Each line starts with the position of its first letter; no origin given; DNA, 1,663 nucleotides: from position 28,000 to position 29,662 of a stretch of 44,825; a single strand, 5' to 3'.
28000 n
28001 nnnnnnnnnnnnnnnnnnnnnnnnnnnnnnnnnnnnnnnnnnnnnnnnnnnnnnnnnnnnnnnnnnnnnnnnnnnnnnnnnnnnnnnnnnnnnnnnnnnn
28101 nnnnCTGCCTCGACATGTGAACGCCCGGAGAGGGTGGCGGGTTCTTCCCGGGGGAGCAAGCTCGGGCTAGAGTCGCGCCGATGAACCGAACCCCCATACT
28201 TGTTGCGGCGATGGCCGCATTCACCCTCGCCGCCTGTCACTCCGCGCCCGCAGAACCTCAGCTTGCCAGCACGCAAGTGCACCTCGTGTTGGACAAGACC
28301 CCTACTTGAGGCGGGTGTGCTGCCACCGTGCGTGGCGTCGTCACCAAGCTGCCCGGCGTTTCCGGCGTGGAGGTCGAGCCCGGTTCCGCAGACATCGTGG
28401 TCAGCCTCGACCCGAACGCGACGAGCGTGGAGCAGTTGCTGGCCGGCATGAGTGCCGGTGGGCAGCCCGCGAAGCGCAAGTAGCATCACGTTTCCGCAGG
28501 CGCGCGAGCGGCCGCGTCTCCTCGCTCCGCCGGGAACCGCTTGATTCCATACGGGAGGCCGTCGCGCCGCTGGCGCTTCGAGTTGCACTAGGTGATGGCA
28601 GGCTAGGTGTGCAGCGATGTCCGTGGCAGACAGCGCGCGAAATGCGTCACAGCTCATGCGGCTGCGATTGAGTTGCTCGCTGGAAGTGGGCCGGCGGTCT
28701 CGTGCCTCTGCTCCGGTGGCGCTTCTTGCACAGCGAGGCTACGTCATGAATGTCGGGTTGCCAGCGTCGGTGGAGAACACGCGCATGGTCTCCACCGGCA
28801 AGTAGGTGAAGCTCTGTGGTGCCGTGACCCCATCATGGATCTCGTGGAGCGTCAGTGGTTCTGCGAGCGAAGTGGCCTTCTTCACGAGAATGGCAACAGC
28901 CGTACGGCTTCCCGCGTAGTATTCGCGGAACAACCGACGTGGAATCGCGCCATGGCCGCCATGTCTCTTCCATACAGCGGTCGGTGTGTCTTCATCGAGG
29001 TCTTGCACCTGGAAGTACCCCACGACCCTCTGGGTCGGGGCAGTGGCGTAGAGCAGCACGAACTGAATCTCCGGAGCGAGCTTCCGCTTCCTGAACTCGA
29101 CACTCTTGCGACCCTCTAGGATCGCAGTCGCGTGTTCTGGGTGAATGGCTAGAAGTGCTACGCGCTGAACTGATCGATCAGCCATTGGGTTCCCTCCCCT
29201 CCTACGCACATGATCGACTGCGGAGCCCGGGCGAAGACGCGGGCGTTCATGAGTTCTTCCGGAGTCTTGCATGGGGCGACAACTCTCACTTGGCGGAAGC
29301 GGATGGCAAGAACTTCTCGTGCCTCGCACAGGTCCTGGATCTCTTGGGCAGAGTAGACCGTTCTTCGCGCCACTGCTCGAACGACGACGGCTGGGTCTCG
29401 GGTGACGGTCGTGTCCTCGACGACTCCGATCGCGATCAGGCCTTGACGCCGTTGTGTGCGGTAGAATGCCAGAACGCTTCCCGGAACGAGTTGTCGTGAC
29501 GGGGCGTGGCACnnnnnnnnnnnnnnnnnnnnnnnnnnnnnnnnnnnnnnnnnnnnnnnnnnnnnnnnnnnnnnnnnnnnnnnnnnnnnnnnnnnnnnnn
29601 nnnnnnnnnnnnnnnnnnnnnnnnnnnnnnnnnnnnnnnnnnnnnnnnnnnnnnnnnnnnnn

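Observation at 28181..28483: In-frame TGA exactly at the first cysteine of the CxxC metal site of an HMA lipoprotein: selenocysteine candidate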

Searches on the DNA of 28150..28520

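Call 84: search_rna_families(source=window, start=28150, end=28520, threshold=evalue, max_evalue=10)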
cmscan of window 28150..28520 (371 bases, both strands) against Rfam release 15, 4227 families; matches with E-value up to 10: 2.
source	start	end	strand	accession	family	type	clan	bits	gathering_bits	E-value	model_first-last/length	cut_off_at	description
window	28415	28518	+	RF02798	CssrA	Gene; sRNA;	-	20.2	93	0.059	1-111/111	no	Chromosome-encoded Shigella sRNA A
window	28234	28298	-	RF00223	IRES_Bip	Cis-reg; IRES;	-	7.4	40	3.3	1-263/263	no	bip internal ribosome entry site (IRES)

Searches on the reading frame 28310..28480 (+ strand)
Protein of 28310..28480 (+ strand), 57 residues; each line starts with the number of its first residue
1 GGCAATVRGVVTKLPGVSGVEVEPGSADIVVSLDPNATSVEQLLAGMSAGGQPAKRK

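Call 26: search_protein_representatives(protein=window:28310-28480:+)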
Query: 57 residues. Proteins with E-value up to 0.001 (for the whole library): 35; up to 1e-10: 1; up to 1e-30: 0. The best 35 are listed.
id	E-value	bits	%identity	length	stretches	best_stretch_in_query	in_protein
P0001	3.3e-12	61.6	61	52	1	7-57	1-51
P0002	7.1e-10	54.4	51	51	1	7-57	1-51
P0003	3.5e-08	49.1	53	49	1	11-57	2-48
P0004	1.5e-07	47.1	52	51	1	7-56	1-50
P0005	3.1e-07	46.2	40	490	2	2-54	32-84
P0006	8.5e-07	44.8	36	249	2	3-53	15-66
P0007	1.0e-06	44.6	47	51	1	7-57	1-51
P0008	1.1e-06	44.4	29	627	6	1-45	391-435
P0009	1.6e-06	44.0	46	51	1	7-56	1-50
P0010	2.8e-06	43.2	44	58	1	3-57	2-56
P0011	3.0e-06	43.1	50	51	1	7-54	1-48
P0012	3.7e-06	42.8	46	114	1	2-55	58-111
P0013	9.1e-06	41.6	28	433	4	2-54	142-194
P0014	9.8e-06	41.5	49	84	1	7-51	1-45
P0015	1.7e-05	40.8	34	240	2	2-56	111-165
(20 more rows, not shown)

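Call 29: find_encoding_contigs(protein=P0001, flank=6000, max_places=5)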
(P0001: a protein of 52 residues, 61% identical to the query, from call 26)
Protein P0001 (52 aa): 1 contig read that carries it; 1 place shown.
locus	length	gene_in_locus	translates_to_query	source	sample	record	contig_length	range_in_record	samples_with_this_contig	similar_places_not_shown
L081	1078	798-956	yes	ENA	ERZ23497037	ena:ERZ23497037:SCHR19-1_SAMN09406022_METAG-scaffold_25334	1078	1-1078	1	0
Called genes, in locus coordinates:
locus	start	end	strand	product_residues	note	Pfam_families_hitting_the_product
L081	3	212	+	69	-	?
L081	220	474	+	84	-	-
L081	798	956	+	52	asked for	-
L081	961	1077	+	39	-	?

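Call 30: find_encoding_contigs(protein=P0002, flank=6000, max_places=5)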
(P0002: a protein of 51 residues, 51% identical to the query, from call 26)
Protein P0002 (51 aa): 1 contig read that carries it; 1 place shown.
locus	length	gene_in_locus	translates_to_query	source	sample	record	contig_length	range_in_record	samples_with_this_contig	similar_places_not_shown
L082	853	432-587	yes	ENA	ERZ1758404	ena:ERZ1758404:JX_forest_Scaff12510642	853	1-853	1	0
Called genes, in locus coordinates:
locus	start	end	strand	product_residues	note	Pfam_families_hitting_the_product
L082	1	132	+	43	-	?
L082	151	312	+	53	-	-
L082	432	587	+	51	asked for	-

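Call 72: list_cluster_members(proteins=[P0001, P0002, P0003, P0004, P0007, P0009, P0010, P0011, P0012, P0014])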
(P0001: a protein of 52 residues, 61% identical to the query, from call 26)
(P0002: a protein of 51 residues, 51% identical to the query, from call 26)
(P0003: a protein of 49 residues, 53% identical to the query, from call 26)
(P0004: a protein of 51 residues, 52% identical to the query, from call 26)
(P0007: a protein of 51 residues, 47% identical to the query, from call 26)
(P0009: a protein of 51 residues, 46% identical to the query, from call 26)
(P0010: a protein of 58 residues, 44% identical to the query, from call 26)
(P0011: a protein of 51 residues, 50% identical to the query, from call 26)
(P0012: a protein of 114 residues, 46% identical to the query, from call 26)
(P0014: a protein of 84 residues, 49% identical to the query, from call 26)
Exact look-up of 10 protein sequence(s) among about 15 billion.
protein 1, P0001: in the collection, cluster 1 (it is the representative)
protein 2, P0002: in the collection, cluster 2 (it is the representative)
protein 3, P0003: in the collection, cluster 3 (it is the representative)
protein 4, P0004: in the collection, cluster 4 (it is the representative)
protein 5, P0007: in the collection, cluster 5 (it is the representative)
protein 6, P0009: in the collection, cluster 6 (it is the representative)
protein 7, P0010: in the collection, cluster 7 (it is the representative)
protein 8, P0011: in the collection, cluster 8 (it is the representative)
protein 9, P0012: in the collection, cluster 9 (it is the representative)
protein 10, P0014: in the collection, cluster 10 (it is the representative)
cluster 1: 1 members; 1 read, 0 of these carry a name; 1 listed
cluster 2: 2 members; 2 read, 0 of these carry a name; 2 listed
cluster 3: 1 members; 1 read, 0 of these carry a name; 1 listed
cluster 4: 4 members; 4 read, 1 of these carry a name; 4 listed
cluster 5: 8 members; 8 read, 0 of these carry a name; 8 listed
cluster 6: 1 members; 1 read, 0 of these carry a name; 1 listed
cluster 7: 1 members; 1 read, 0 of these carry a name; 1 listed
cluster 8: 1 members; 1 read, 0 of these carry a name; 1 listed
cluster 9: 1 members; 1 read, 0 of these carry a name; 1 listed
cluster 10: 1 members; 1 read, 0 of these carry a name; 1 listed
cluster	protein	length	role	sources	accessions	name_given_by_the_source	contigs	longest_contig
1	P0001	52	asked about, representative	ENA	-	-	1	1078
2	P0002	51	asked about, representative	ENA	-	-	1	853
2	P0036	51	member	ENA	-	-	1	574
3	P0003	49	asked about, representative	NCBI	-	-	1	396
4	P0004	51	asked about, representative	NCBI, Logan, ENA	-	-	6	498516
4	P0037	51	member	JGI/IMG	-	copper chaperone CopZ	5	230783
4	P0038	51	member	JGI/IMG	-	-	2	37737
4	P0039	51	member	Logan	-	-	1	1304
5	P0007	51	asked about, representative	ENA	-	-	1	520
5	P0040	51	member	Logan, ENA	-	-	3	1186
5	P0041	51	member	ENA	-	-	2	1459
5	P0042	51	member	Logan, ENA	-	-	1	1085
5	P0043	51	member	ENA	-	-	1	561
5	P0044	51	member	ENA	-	-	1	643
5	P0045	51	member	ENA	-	-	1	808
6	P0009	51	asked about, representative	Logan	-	-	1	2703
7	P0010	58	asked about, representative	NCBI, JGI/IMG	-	-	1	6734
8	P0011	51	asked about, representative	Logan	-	-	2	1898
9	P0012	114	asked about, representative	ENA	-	-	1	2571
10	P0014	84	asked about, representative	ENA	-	-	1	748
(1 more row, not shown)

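Call 73: find_encoding_contigs(protein=P0004, flank=10000, max_places=6)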
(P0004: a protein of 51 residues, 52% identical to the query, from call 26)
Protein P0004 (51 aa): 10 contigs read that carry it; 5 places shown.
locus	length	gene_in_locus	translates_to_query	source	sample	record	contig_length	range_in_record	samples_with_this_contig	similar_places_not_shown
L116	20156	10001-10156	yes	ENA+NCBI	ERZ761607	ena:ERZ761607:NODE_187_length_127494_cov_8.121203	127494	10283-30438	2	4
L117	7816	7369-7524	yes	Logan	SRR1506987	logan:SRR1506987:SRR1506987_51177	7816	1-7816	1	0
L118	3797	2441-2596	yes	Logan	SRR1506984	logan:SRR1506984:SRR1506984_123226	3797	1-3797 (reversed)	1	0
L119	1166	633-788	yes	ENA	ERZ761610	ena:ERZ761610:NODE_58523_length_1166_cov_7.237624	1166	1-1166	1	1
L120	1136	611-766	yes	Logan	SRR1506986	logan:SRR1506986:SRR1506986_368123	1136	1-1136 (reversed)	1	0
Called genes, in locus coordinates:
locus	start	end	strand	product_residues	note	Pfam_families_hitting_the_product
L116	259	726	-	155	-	-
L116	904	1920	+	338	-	PF03781:FGE-sulfatase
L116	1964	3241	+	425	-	PF01408:GFO_IDH_MocA, PF22725:GFO_IDH_MocA_C3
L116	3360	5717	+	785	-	PF00082:Peptidase_S8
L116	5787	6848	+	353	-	PF14339:DUF4394 (faint), PF21959:DUF6923 (faint)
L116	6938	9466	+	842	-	-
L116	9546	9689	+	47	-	-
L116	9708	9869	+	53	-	-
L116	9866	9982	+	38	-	-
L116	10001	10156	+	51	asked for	PF00403:HMA (weak)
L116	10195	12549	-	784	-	PF03924:CHASE, PF00512:HisKA, PF02518:HATPase_c, PF00072:Response_reg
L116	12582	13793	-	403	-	PF03942:DTW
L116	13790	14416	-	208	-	PF12804:NTP_transf_3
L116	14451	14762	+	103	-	PF06155:GBBH-like_N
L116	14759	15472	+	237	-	-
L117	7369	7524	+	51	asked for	PF00403:HMA (weak)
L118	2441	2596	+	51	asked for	PF00403:HMA (weak)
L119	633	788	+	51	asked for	PF00403:HMA (weak)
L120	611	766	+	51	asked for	PF00403:HMA (weak)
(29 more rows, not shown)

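Call 79: find_encoding_contigs(protein=window:28328-28480:+, flank=10000, max_places=5)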
Protein seq(51 aa) (51 aa): 13 contigs read that carry it; 5 places shown.
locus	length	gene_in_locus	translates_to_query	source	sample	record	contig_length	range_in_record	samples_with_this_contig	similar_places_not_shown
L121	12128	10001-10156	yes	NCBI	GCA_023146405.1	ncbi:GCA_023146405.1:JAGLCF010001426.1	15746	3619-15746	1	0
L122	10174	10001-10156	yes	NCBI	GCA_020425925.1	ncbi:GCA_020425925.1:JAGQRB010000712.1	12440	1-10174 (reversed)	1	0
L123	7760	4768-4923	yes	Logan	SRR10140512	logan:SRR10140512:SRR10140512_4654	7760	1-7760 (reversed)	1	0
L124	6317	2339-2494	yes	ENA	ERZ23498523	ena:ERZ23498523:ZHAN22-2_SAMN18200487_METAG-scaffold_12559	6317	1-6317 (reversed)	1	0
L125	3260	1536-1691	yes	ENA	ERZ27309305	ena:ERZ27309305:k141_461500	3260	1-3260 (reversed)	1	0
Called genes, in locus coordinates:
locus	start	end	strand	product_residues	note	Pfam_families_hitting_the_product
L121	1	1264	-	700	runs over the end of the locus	PF07732:Cu-oxidase_3, PF00394:Cu-oxidase, PF07731:Cu-oxidase_2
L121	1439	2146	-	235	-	PF24273:TRASH_HVO_1752_C (faint)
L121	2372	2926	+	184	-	PF04542:Sigma70_r2, PF08281:Sigma70_r4_2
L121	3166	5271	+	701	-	PF19335:HMBD, PF00122:E1-E2_ATPase, PF00702:Hydrolase, PF12710:HAD (weak), PF08282:Hydrolase_3 (faint)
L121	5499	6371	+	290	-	-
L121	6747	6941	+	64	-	-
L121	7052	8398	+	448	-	PF02321:OEP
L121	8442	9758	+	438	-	PF07732:Cu-oxidase_3, PF07731:Cu-oxidase_2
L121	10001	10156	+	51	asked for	-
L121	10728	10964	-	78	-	PF05117:DUF695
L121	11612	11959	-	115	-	-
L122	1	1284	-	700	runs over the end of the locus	PF07732:Cu-oxidase_3, PF00394:Cu-oxidase, PF07731:Cu-oxidase_2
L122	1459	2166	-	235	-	PF24273:TRASH_HVO_1752_C (faint)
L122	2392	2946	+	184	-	PF04542:Sigma70_r2, PF08281:Sigma70_r4_2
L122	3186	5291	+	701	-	PF19335:HMBD, PF00122:E1-E2_ATPase, PF00702:Hydrolase, PF12710:HAD (weak), PF08282:Hydrolase_3 (faint)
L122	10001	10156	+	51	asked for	-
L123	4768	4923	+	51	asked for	-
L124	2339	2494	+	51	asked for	-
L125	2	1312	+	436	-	?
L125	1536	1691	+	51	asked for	-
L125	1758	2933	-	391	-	PF00872:Transposase_mut, PF10551:MULE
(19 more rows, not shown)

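Call 87: predict_structure(protein=P0012)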
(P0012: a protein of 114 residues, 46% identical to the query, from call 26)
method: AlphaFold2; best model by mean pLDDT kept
length: 114 residues; sequences in the alignment: 1
mean_pLDDT: 55.3   pTM: 0.43
mean pLDDT of the five models: 55.3, 51.2, 49.2, 49.0, 48.7
residues with pLDDT >= 90: 0; 70-90: 27; 50-70: 38; < 50: 49
segments of 3 or more residues with pLDDT < 50: 1-10, 12-42, 107-114
pLDDT, mean of each block of 10 residues (from residue 1): 39 40 42 38 64 61 72 73 73 60 54 35
secondary structure, 60 per line:
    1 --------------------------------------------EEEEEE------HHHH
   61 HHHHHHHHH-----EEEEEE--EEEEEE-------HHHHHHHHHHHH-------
elements in order: E45-50 H57-69 E75-80 E83-88 H96-107

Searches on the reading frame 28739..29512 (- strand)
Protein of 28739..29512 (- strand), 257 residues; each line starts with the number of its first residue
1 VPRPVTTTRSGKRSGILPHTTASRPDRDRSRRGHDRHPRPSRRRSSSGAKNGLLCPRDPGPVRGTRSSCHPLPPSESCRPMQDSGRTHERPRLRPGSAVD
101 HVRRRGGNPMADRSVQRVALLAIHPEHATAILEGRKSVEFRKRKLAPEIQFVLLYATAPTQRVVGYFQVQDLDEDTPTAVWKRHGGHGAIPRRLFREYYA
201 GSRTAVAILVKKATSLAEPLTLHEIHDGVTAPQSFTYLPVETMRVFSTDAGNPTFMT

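Call 7: search_protein_families(library=pfam, proteins=[window:28739-29512:-], max_evalue=0.01)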
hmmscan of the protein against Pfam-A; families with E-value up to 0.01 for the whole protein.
window:28739-29512:- (257 aa): 1 family
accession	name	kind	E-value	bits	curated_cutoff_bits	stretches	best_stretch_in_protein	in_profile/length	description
PF04266.20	ASCH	-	0.0033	18.6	21.2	1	121-173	1-54/103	ASCH domain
